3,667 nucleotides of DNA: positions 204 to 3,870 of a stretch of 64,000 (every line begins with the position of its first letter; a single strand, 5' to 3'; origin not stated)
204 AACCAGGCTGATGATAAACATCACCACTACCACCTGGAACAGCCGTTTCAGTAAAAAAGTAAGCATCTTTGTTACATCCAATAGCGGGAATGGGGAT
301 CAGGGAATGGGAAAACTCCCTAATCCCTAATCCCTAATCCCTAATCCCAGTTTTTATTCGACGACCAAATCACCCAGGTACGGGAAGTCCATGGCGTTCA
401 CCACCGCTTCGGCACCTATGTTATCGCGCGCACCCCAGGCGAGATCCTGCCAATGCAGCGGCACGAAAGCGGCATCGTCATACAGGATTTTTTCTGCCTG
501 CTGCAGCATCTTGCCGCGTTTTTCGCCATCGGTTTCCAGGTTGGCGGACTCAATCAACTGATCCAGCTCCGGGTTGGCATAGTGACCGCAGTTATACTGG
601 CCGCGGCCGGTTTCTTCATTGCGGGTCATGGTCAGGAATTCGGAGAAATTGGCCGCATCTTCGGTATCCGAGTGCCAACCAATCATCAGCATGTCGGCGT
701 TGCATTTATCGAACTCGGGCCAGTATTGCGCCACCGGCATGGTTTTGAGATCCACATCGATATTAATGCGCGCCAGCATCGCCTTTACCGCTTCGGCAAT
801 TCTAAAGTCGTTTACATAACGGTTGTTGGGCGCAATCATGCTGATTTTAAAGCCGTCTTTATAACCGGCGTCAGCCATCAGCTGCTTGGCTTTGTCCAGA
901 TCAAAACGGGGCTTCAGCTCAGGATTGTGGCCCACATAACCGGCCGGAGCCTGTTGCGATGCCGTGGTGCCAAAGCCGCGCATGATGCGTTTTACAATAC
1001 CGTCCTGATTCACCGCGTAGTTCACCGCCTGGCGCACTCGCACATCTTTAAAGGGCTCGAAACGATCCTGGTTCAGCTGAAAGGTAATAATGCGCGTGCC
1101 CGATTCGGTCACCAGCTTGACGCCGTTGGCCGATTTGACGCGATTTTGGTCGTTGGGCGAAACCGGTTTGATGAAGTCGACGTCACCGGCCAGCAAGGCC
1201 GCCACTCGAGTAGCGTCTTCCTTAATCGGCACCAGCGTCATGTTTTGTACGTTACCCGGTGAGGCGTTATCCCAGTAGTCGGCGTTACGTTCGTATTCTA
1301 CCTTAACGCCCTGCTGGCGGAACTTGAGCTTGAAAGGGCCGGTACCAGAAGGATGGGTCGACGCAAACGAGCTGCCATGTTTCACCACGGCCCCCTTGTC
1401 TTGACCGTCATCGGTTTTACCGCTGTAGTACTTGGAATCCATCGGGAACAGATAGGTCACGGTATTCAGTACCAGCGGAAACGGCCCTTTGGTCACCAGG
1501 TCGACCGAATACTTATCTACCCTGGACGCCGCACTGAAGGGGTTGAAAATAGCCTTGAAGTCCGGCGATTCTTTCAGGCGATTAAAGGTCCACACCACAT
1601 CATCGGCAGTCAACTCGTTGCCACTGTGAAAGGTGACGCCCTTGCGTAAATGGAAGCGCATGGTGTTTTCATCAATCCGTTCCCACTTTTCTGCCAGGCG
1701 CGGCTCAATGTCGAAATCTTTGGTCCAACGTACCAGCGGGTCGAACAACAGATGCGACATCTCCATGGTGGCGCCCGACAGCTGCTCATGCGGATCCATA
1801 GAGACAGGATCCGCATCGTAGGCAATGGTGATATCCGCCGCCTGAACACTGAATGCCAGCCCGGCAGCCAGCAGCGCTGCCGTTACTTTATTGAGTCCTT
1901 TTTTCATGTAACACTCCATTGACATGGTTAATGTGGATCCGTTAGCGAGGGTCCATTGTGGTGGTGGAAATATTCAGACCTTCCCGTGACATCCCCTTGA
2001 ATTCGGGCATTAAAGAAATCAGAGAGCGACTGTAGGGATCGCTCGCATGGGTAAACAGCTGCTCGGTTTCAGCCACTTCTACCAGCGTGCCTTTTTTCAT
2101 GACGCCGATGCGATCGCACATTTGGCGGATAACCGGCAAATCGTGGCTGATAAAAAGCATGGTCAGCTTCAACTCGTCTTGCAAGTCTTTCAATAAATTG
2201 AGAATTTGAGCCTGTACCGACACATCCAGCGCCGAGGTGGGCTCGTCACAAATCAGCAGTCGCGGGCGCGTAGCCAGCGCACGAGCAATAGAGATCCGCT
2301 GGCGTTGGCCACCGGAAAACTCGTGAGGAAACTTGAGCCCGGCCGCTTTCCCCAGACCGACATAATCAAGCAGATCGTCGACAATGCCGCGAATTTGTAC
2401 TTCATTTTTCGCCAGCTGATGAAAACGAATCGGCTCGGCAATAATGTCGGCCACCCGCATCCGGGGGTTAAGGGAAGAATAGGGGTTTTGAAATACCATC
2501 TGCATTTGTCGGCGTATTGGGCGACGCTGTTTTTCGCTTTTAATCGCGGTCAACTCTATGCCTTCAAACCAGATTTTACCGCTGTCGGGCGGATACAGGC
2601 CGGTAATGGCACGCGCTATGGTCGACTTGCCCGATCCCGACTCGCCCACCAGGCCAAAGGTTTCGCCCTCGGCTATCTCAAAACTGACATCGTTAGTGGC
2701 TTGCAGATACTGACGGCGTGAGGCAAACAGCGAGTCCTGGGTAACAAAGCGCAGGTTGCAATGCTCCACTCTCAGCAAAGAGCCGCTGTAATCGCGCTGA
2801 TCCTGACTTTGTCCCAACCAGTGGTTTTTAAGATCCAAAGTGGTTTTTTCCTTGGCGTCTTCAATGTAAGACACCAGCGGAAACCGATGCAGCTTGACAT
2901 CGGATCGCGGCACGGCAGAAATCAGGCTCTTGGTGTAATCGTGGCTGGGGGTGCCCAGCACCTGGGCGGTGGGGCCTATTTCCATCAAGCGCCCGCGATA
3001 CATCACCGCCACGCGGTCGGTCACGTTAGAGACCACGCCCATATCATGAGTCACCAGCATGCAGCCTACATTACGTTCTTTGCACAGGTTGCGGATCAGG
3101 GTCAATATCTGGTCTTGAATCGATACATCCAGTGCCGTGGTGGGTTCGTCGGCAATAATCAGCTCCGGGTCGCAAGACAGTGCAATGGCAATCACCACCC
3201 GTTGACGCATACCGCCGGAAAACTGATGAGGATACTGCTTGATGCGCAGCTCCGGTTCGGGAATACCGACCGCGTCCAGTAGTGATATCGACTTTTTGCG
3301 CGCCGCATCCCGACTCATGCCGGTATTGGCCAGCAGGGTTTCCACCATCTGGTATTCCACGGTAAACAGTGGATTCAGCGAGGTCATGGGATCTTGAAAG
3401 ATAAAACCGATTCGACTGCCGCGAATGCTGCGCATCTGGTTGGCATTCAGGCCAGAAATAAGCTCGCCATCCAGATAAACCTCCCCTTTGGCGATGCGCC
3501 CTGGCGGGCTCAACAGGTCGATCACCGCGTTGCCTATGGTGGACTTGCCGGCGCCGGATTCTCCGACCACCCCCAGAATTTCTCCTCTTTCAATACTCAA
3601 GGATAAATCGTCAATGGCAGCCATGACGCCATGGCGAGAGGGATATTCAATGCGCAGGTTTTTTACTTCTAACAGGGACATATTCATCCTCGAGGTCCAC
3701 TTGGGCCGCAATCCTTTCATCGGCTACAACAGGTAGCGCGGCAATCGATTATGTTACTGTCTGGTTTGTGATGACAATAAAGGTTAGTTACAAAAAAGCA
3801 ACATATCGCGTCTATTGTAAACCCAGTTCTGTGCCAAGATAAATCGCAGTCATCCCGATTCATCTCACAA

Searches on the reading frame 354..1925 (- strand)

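Call 75: search_protein_families(library=pfam, proteins=[window:354-1925:-], max_evalue=0.00001)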
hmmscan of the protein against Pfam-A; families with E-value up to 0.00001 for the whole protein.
window:354-1925:- (523 aa): 1 family
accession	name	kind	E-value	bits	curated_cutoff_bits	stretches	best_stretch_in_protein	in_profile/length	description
PF00496.27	SBP_bac_5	-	2.4e-88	297.2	32.4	1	73-435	2-364/368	Bacterial extracellular solute-binding proteins, family 5 Middle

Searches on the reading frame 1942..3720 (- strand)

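Call 75: search_protein_families(library=pfam, proteins=[window:1942-3720:-], max_evalue=0.00001)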
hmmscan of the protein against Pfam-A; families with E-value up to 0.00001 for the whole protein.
window:1942-3720:- (592 aa): 9 families
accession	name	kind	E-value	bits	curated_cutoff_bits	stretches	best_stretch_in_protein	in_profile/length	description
PF00005.33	ABC_tran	-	4.3e-67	225.4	25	2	343-496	2-137/137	ABC transporter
PF13304.12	AAA_21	-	5.1e-14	53.5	27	0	152-230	223-303/304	AAA domain, putative AbiEii toxin, Type IV TA system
PF08352.17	oligo_HPY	-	9.9e-12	45.5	27.1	0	246-279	1-34/65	Oligopeptide/dipeptide transporter, C-terminal region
PF02463.25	SMC_N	-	1.7e-11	44.4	40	1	348-542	21-213/220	RecF/RecN/SMC N terminal domain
PF13555.12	AAA_29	-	3.5e-10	39.9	27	0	42-75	18-51/61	P-loop containing region of AAA domain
PF13401.12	AAA_22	-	8.4e-08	33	27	0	357-524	10-121/130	AAA domain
PF05621.17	TniB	-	9.1e-08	32.2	22.4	0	483-521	117-157/189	Bacterial TniB protein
PF13191.12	AAA_16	-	3.3e-06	28.1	32.6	0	353-385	25-55/167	AAA ATPase domain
PF03193.22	RsgA_GTPase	-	5.4e-06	26.8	30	0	35-67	96-127/174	RsgA GTPase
